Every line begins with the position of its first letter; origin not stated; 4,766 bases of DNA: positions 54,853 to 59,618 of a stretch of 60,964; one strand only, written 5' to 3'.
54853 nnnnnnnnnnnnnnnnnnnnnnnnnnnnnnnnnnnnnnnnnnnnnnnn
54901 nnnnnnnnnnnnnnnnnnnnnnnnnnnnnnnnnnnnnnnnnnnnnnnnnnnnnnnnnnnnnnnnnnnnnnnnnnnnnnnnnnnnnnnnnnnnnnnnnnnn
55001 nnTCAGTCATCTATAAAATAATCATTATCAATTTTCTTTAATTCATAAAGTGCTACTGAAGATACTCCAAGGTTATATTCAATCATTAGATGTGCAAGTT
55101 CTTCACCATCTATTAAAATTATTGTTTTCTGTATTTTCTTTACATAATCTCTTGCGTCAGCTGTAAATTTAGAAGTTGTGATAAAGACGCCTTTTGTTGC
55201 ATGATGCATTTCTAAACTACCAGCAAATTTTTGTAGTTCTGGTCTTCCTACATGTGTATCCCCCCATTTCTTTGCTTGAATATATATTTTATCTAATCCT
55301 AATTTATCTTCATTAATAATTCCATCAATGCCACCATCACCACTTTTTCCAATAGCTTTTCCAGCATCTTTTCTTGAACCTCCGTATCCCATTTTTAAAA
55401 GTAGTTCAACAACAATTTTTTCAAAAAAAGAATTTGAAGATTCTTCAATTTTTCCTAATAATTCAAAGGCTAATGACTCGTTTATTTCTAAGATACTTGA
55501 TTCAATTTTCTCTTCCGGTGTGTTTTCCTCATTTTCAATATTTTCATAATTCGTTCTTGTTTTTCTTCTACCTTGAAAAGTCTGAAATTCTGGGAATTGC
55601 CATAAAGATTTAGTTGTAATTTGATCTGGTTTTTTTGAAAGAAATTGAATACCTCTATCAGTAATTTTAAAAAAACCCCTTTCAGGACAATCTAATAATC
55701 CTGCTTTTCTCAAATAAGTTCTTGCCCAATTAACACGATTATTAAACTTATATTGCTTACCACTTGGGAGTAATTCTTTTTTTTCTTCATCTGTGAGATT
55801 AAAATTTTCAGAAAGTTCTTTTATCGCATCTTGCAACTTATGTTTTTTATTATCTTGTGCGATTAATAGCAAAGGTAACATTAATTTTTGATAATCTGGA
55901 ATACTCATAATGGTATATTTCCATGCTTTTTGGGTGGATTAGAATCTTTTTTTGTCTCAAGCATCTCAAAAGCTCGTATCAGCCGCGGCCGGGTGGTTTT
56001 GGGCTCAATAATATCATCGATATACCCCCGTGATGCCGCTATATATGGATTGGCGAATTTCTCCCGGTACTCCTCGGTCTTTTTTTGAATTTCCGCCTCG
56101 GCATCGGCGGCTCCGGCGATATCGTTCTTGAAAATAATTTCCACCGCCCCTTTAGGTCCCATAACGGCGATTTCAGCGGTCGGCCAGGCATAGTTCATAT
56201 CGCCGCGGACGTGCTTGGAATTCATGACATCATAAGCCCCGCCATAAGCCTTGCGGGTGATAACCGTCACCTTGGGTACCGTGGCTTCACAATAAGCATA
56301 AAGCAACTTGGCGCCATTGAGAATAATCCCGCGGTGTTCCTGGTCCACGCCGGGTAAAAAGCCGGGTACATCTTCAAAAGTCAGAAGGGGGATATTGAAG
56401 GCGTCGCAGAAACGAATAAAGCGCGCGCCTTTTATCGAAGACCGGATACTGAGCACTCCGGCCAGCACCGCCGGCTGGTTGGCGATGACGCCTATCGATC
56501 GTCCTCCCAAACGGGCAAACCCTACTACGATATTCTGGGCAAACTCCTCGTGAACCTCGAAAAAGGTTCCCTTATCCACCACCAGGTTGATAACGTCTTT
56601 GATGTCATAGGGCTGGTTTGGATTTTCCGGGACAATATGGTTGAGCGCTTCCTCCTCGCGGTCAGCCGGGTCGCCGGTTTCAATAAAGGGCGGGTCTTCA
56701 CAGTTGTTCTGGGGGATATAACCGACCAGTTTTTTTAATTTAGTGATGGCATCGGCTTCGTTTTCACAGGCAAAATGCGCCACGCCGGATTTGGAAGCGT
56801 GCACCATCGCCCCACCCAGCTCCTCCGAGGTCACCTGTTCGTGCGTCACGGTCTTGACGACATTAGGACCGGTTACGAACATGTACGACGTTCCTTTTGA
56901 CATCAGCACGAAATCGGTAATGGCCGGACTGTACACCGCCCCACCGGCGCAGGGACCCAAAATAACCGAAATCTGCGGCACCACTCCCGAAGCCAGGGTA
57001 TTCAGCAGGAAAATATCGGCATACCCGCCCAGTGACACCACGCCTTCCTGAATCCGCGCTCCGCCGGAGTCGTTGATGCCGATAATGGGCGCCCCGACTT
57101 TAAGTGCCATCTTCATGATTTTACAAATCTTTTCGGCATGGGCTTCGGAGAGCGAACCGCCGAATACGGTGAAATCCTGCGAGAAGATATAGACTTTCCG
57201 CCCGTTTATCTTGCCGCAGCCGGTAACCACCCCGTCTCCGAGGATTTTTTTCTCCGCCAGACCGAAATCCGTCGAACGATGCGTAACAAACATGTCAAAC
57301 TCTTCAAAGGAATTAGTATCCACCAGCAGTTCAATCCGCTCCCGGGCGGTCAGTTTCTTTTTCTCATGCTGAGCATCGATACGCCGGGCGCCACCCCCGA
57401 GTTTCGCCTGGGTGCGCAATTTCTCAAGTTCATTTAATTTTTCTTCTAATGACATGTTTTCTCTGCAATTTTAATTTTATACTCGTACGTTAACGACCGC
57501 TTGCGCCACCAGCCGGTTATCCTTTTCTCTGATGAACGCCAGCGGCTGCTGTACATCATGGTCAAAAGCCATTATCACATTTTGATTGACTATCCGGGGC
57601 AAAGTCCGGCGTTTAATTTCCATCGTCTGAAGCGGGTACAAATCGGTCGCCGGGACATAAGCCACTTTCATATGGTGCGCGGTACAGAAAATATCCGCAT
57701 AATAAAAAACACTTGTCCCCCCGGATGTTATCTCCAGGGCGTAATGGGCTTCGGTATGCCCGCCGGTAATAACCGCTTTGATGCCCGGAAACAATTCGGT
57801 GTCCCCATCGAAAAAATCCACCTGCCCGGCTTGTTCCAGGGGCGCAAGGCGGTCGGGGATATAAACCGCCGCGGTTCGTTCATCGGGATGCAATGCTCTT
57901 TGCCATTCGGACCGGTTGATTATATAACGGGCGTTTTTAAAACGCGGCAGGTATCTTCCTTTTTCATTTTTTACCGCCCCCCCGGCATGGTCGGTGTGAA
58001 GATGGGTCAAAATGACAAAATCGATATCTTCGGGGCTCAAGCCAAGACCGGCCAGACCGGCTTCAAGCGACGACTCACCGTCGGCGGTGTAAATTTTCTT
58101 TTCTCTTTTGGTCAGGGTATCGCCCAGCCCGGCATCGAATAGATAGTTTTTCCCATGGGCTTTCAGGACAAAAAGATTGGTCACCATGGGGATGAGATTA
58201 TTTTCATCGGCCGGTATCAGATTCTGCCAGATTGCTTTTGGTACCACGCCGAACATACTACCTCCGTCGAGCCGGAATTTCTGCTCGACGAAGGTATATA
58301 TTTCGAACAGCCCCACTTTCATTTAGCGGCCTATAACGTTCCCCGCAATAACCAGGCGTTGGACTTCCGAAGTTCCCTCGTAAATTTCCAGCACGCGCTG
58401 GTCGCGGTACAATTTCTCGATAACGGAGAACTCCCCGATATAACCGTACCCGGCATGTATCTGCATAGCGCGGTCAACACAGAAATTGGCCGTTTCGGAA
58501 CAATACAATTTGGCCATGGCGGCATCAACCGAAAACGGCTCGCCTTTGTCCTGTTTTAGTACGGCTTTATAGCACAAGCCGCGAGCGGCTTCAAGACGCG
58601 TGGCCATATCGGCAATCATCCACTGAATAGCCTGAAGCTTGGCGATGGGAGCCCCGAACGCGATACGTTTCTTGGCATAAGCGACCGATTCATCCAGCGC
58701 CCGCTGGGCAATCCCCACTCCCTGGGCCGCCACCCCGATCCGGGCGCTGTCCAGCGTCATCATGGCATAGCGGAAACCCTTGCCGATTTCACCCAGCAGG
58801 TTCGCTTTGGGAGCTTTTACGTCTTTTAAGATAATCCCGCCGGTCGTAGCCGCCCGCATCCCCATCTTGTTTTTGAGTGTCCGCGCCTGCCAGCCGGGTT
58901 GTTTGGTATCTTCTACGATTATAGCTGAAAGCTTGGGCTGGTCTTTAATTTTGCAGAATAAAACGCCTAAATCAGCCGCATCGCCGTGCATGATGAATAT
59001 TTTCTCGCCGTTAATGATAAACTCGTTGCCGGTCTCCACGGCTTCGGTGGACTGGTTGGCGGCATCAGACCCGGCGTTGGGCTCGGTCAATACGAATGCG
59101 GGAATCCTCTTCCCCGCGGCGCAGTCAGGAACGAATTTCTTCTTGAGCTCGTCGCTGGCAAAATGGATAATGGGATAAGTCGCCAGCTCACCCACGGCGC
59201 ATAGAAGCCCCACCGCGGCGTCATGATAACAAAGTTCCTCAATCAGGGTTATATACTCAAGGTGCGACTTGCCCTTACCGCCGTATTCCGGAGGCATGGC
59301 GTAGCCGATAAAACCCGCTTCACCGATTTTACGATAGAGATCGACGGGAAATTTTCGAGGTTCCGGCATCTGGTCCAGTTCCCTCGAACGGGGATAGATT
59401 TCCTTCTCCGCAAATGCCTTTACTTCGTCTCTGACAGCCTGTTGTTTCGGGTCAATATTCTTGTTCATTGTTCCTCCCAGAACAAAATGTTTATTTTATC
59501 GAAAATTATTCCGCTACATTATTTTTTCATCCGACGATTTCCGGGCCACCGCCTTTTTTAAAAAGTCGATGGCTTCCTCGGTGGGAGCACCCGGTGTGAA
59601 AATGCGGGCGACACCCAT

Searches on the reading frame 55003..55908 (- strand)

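Call 16: search_protein_families(library=pfam, proteins=[window:55003-55908:-], max_evalue=0.001)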
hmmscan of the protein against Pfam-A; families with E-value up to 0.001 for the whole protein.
window:55003-55908:- (301 aa): 4 families
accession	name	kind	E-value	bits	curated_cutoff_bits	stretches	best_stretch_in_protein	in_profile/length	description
PF04471.18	Mrr_cat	-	1e-36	125.9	21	1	155-275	2-115/115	Restriction endonuclease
PF14338.12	Mrr_N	-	4.7e-32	110.4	29.5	1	6-91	1-86/87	Mrr N-terminal domain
PF22722.2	NA-iREase1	-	1.6e-10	41.4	27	1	166-272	5-105/106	NACHT-associated inactive Restriction Endonuclease 1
PF13156.12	Mrr_cat_2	-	1e-06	29.1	22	1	188-279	26-118/127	Restriction endonuclease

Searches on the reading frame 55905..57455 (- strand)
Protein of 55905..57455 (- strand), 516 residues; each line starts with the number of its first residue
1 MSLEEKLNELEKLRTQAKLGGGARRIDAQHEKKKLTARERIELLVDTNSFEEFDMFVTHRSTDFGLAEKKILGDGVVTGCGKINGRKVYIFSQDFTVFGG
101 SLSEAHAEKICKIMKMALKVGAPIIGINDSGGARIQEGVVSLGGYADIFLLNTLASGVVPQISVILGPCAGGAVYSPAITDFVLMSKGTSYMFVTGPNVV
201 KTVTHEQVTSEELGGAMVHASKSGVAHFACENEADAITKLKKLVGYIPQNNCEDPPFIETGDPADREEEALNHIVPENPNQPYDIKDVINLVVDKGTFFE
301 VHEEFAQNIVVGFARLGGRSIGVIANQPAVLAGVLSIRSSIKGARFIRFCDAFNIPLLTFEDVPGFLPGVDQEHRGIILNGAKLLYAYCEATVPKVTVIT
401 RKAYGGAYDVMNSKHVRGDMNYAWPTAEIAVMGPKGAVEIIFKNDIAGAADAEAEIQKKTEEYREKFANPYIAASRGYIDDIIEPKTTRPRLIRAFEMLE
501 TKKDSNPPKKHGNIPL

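Call 16: search_protein_families(library=pfam, proteins=[window:55905-57455:-], max_evalue=0.001)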
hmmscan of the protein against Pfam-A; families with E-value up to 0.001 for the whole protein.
window:55905-57455:- (516 aa): 2 families
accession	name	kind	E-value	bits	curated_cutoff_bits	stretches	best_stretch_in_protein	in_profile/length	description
PF01039.27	Carboxyl_trans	-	1.5e-199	664.1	22.3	1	29-514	2-493/493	Carboxyl transferase domain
PF03255.19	ACCA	-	2e-12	47.4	23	1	338-448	131-237/310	Acetyl co-enzyme A carboxylase carboxyltransferase-like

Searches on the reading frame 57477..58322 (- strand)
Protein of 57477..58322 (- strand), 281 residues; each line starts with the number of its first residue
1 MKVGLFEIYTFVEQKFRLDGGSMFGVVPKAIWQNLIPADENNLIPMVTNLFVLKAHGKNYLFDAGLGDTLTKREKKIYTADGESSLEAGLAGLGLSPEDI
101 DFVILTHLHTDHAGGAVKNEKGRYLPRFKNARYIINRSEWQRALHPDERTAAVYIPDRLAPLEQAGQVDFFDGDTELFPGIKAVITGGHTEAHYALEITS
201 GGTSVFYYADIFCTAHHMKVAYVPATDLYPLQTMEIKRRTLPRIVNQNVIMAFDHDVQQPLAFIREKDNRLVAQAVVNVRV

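Call 16: search_protein_families(library=pfam, proteins=[window:57477-58322:-], max_evalue=0.001)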
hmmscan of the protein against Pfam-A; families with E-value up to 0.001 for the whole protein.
window:57477-58322:- (281 aa): 2 families
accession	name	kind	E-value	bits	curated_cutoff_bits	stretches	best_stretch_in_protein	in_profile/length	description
PF00753.33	Lactamase_B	-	1.3e-17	64.9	22.7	1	45-222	3-161/196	Metallo-beta-lactamase superfamily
PF12706.13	Lactamase_B_2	-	1.2e-05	25.5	27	1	59-217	2-149/200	Beta-lactamase superfamily domain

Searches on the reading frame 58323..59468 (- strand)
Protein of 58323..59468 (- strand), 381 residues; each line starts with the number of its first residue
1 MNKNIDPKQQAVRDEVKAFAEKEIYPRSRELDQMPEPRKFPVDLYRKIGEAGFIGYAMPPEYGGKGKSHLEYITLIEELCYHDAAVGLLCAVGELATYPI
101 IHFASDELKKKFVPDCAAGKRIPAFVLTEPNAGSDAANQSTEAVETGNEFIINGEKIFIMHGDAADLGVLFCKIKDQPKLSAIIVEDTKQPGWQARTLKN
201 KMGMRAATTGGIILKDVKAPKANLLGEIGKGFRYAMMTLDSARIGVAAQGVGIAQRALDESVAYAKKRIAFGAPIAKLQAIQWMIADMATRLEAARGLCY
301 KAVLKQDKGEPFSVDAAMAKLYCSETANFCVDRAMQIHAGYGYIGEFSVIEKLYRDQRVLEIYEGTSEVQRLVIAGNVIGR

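Call 16: search_protein_families(library=pfam, proteins=[window:58323-59468:-], max_evalue=0.001)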
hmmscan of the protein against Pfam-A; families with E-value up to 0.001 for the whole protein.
window:58323-59468:- (381 aa): 4 families
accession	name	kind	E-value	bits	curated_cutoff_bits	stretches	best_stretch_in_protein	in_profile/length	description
PF00441.29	Acyl-CoA_dh_1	-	7.5e-52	175.9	22.4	1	229-377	1-148/150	Acyl-CoA dehydrogenase, C-terminal domain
PF02771.21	Acyl-CoA_dh_N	-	2.8e-28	99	22.9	1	7-120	2-113/113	Acyl-CoA dehydrogenase, N-terminal domain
PF02770.24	Acyl-CoA_dh_M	-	1.4e-20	73.7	33.3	1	124-217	1-97/97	Acyl-CoA dehydrogenase, middle domain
PF08028.16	Acyl-CoA_dh_2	-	1e-18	68.4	22.7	1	245-367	2-133/134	Acyl-CoA dehydrogenase, C-terminal domain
